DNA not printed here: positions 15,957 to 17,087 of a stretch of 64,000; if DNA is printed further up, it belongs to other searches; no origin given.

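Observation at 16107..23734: Nickel module: LarB-like carboxylase, NiCoT permease and NikR regulator, without LarA/LarC/LarE in the window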

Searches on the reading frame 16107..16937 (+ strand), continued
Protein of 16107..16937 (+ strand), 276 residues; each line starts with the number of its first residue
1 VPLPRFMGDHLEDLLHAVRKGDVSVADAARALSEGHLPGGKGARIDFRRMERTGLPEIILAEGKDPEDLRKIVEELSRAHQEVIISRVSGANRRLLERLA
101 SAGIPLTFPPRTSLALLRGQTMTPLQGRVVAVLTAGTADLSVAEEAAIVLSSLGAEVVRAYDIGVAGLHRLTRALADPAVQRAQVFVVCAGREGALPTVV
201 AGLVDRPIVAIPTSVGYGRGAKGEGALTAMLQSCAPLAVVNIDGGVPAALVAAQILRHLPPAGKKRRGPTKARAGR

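Call 39: find_homologous_proteins(query=A1, max_evalue=1e-20)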
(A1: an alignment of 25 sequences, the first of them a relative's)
Query A1 (25 sequences) (394 aa, profile of the alignment): 7515 proteins with E <= 1e-20 among 8000 candidates; the best 120 are listed.
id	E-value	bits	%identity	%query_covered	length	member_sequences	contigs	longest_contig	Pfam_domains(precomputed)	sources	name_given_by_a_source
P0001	5.2e-190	650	37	97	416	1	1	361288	PF01969.23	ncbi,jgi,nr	ncbi:nickel pincer cofactor biosynthesis protein LarC [Candidatus Bathyarchaeota archaeon A05DMB-2]|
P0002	7.1e-187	640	39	97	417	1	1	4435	PF01969.23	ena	-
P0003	1.5e-186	638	-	-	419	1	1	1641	PF01969.23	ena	-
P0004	2.0e-186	638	-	-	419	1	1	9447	PF01969.23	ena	-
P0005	2.2e-186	638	-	-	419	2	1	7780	PF01969.23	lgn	-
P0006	4.0e-186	637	-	-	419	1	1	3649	PF01969.23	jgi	-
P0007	6.5e-186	636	-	-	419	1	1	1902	PF01969.23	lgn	-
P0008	1.8e-185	635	-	-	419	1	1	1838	PF01969.23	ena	-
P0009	2.1e-185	635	-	-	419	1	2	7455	PF01969.23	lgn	-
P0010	2.9e-185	634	39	97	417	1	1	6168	PF01969.23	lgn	-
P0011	3.4e-185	634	-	-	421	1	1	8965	PF01969.23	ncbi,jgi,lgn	-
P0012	3.7e-185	634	-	-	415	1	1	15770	PF01969.23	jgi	jgi:uncharacterized protein (TIGR00299 family) protein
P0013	1.1e-184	632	38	97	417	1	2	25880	PF01969.23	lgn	-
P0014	1.8e-184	632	40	97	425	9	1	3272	PF01969.23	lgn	-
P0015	2.5e-184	631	38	97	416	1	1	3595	PF01969.23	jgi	jgi:uncharacterized protein (TIGR00299 family) protein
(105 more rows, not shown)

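Call 40: search_protein_families(library=pfam, proteins=[L023:1976-2884:+, L023:2907-3857:-, L072:3511-4470:-, L072:4467-5645:-, L072:5687-6589:+, L072:7743-8807:-, L021:2667-4151:-, L021:4629-5636:-, L021:5513-6292:+, L023:8143-9339:+], max_evalue=0.001)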
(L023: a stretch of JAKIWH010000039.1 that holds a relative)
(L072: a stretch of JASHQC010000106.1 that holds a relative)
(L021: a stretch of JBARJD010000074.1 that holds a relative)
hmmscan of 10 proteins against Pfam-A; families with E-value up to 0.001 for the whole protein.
L023:1976-2884:+ (302 aa): 1 family
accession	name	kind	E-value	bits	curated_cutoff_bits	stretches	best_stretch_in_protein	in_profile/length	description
PF11932.13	DUF3450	-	0.00094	19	32.6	1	14-101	24-111/241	Protein of unknown function (DUF3450)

L023:2907-3857:- (316 aa): 1 family
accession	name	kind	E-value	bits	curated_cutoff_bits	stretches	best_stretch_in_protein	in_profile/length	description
PF00254.34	FKBP_C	-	9e-06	26.4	21.1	0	123-153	43-73/94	FKBP-type peptidyl-prolyl cis-trans isomerase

L072:3511-4470:- (319 aa): 0 families

L072:4467-5645:- (392 aa): 2 families
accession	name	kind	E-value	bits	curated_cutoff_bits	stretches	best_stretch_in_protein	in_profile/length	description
PF01336.31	tRNA_anti-codon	-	2.4e-05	24.6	27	0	30-100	2-67/75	OB-fold nucleic acid binding domain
PF21473.3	Ssb-like_OB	-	4.5e-05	24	24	0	132-210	1-91/97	Single-stranded DNA binding protein Ssb-like, OB fold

L072:5687-6589:+ (300 aa): 1 family
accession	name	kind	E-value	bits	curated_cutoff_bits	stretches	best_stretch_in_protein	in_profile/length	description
PF00215.30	OMPdecase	-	4.9e-25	89.2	27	1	39-270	2-212/221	Orotidine 5'-phosphate decarboxylase / HUMPS family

L072:7743-8807:- (354 aa): 2 families
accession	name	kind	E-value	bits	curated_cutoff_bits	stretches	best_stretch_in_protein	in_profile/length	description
PF01680.23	SOR_SNZ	-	1e-101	339.5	27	1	58-262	3-207/207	SOR/SNZ family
PF05690.20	ThiG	-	4.7e-08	33.1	23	1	254-304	175-223/247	Thiazole biosynthesis protein ThiG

L021:2667-4151:- (494 aa): 3 families
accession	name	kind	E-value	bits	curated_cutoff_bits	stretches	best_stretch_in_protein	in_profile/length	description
PF01256.23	Carb_kinase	-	1.5e-38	133.1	27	1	230-482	1-241/242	NAD(P)H-hydrate dehydratase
PF03853.21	YjeF_N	-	3.1e-27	96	24.9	1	26-183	2-169/169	YjeF-related protein N-terminus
PF02110.20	HK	-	2.8e-05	24.1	27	1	366-464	124-222/247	Hydroxyethylthiazole kinase family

L021:4629-5636:- (335 aa): 1 family
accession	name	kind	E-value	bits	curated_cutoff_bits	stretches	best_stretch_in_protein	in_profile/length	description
PF04909.20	Amidohydro_2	-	6.7e-46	157.8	26.4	1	55-330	2-288/289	Amidohydrolase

L021:5513-6292:+ (259 aa): 1 family
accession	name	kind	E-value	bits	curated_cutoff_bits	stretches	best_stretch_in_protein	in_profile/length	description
PF03703.20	bPH_2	-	8.1e-14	52.1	22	1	141-204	1-61/78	Bacterial PH domain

L023:8143-9339:+ (398 aa): 1 family
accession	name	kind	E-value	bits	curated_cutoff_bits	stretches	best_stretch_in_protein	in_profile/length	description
PF01547.30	SBP_bac_1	-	1.4e-07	32.2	26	1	94-336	25-306/307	Bacterial extracellular solute-binding protein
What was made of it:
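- The remaining neighbours in relatives are housekeeping genes (RPA-like, pyrF, pdxS, nnr; call 40), which suggests simple lineage synteny.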

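Call 66: search_protein_representatives(alignment_id=A2)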
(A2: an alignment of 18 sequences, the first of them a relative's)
Query: 18 sequences, 416 profile positions. Proteins with E-value up to 0.001 (for the whole library): 14476; up to 1e-10: 10466; up to 1e-30: 5057. The best 150 are listed.
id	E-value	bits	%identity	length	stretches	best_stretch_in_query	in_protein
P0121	8.0e-172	588.1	-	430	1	3-413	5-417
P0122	1.9e-170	583.6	-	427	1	4-411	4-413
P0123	1.2e-168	577.6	-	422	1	3-413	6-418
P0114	3.1e-167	573.0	-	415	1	5-414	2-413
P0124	6.1e-166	568.7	-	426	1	4-410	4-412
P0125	4.2e-157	539.6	-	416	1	5-410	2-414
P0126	1.0e-155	535.1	-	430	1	8-413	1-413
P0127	3.4e-154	530.0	-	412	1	8-413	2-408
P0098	5.8e-153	526.0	-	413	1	6-412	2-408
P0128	1.9e-152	524.3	-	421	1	4-414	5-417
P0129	2.3e-152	524.0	-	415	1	5-414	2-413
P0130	2.4e-152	524.0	-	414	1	4-410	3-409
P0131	9.6e-152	522.0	-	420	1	5-412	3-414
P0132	8.8e-151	518.8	-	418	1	6-414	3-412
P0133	1.0e-150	518.6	-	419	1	3-413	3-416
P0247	1.3e-105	370.0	-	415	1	10-404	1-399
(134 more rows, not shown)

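Call 70: find_homologous_proteins(query=A3, max_evalue=1e-30)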
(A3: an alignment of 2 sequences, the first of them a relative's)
Query A3 (2 sequences) (403 aa, profile of the alignment): 3089 proteins with E <= 1e-30 among 8000 candidates; the best 120 are listed.
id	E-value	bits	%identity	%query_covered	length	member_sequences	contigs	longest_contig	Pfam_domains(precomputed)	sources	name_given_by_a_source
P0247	6.6e-228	775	47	88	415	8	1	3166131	PF01969.23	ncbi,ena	-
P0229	1.4e-222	758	100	100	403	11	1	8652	PF01969.23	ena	-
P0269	4.6e-182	624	50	53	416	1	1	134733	PF01969.23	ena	-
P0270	2.2e-174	599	79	97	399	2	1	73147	PF01969.23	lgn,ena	-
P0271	6.2e-174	597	80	97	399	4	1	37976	PF01969.23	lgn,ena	-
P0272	8.1e-172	590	76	98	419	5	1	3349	PF01969.23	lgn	-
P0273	6.1e-164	564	73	99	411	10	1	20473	PF01969.23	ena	-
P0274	1.7e-161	556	73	97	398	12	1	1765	PF01969.23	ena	-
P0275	9.1e-161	554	72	97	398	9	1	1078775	PF01969.23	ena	-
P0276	2.4e-157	543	89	77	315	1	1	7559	PF01969.23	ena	-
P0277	1.4e-137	478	46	97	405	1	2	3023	PF01969.23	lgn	-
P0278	2.2e-137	477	45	97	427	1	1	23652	PF01969.23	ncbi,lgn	-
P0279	1.7e-134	467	47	97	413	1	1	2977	PF01969.23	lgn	-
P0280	3.9e-134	466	41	97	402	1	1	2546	PF01969.23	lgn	-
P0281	1.3e-133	464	48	97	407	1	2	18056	PF01969.23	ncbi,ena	-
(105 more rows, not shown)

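Call 71: find_encoding_contigs(protein=P0275, flank=10000, max_places=2)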
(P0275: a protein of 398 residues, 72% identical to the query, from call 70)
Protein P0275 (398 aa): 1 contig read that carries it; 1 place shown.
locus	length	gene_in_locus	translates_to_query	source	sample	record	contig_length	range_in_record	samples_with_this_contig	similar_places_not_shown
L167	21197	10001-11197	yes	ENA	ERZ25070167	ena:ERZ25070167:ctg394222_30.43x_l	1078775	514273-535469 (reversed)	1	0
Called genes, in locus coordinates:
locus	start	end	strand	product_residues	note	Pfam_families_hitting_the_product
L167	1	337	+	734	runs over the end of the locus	PF00271:Helicase_C (weak), PF22240:ISP_coupler, PF02384:N6_Mtase, PF01170:UPF0020 (weak)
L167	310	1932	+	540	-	PF18135:Type_ISP_C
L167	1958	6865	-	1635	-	PF13205:Big_5 (faint)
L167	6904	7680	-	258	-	PF00731:AIRC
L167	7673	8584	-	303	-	PF00056:Ldh_1_N, PF02866:Ldh_1_C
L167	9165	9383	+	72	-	-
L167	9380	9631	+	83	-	PF05016:ParE_toxin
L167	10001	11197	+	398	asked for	PF01969:Ni_insertion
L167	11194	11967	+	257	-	PF00733:Asn_synthase, PF02540:NAD_synthase (weak), PF03054:tRNA_Me_trans (faint), PF06508:QueC (weak)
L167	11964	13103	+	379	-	PF00266:Aminotran_5, PF01212:Beta_elim_lyase (weak)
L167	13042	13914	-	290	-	-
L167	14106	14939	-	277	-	-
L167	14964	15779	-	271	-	PF01835:MG2 (faint)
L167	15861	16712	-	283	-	-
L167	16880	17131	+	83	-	PF01191:RNA_pol_Rpb5_C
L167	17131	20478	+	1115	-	PF04563:RNA_pol_Rpb2_1, PF04561:RNA_pol_Rpb2_2, PF04565:RNA_pol_Rpb2_3, PF04566:RNA_pol_Rpb2_4, PF04567:RNA_pol_Rpb2_5 (weak), PF00562:RNA_pol_Rpb2_6, PF04560:RNA_pol_Rpb2_7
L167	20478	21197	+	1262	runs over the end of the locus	PF04997:RNA_pol_Rpb1_1, PF00623:RNA_pol_Rpb1_2, PF04983:RNA_pol_Rpb1_3, PF05000:RNA_pol_Rpb1_4, PF04998:RNA_pol_Rpb1_5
